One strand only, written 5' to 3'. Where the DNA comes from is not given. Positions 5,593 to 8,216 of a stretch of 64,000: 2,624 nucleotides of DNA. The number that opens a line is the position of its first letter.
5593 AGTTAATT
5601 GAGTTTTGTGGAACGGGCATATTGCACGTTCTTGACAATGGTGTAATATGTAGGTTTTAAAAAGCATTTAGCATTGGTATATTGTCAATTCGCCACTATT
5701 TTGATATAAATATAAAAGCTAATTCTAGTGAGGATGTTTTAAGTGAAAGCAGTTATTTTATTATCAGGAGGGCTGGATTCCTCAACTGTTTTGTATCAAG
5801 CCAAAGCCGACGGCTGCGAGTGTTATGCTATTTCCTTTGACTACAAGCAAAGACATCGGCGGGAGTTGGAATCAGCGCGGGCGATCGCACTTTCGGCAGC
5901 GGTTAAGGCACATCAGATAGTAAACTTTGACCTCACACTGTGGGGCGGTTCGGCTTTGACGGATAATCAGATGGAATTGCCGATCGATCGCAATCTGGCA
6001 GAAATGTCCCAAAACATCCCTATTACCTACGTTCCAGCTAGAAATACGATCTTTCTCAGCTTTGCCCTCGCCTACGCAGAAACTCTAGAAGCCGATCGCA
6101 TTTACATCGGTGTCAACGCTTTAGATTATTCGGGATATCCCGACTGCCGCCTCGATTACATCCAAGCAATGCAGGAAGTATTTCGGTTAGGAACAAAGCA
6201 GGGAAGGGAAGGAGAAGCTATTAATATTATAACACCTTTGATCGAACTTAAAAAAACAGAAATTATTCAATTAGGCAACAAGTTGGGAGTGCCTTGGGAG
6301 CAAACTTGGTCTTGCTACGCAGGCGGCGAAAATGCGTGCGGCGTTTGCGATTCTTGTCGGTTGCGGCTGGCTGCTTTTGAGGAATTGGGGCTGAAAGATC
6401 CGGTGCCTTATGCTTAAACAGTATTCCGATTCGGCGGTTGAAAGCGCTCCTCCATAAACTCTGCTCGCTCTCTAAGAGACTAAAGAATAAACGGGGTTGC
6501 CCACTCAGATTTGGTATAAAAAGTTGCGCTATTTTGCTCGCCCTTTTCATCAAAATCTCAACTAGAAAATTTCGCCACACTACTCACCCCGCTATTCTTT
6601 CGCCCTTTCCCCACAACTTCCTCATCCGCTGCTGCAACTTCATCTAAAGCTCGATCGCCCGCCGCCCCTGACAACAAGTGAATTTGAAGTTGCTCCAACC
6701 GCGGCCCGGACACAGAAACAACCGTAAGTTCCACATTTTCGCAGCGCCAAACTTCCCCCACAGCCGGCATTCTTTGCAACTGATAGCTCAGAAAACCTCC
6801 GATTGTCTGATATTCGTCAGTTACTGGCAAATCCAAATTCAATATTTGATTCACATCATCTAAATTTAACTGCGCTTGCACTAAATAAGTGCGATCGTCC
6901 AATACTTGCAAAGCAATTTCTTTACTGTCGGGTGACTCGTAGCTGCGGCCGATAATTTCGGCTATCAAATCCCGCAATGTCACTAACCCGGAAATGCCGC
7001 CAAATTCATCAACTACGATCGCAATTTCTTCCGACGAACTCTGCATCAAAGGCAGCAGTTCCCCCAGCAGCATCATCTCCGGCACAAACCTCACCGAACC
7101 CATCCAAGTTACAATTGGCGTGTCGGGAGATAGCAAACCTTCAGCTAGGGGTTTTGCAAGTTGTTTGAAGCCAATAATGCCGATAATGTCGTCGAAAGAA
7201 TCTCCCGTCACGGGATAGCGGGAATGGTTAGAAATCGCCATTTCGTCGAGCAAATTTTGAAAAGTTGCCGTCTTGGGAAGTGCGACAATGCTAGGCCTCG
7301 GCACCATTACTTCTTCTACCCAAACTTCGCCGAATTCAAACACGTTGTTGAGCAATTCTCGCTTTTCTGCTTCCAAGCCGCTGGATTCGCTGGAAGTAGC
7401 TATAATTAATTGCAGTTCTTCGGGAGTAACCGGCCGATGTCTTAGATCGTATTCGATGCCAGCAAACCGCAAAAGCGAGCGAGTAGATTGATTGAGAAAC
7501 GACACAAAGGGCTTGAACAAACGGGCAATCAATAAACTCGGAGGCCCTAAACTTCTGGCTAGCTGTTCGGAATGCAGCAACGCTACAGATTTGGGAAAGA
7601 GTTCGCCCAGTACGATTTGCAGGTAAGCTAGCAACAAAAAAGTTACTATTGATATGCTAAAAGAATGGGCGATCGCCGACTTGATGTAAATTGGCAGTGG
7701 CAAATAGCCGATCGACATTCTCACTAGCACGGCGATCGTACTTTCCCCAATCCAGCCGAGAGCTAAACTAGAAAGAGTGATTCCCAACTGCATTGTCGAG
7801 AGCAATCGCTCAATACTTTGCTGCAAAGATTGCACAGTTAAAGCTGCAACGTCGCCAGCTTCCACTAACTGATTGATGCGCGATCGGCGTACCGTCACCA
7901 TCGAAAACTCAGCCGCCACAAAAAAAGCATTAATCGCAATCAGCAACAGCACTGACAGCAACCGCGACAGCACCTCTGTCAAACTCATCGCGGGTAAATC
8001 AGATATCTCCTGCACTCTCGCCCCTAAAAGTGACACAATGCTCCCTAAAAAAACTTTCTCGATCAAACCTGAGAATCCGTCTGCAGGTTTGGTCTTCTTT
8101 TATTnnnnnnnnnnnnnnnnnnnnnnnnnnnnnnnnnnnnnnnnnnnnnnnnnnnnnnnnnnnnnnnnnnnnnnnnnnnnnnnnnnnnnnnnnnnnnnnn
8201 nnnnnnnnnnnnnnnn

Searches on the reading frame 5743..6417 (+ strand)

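Call 18: search_protein_families(library=pfam, proteins=[window:5743-6417:+], max_evalue=0.001)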
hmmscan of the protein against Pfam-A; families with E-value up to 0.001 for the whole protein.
window:5743-6417:+ (224 aa): 4 families
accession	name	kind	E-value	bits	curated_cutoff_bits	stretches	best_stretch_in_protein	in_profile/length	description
PF06508.19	QueC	-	6.1e-77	258.3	22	1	2-215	1-209/210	Queuosine biosynthesis protein QueC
PF02568.20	ThiI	-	4.9e-06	26.7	20.5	0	2-49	5-53/197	Thiamine biosynthesis protein (ThiI)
PF01171.26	ATP_bind_3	-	1.2e-05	25.6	27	0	4-54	3-57/182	PP-loop family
PF00733.27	Asn_synthase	-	1.5e-05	25.3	21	1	5-59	22-77/354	Asparagine synthase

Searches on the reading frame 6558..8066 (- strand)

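Call 18: search_protein_families(library=pfam, proteins=[window:6558-8066:-], max_evalue=0.001)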
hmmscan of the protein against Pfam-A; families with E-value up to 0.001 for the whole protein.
window:6558-8066:- (502 aa): 3 families
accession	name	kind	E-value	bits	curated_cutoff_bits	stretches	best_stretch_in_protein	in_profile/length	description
PF01595.25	CNNM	-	1e-39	136.5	28.4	1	39-234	3-180/181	Cyclin M transmembrane N-terminal domain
PF03471.22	CorC_HlyC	-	7.7e-20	71.1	27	1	388-464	2-79/81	Transporter associated domain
PF00571.33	CBS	-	2.1e-12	47.6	24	2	250-305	1-53/57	CBS domain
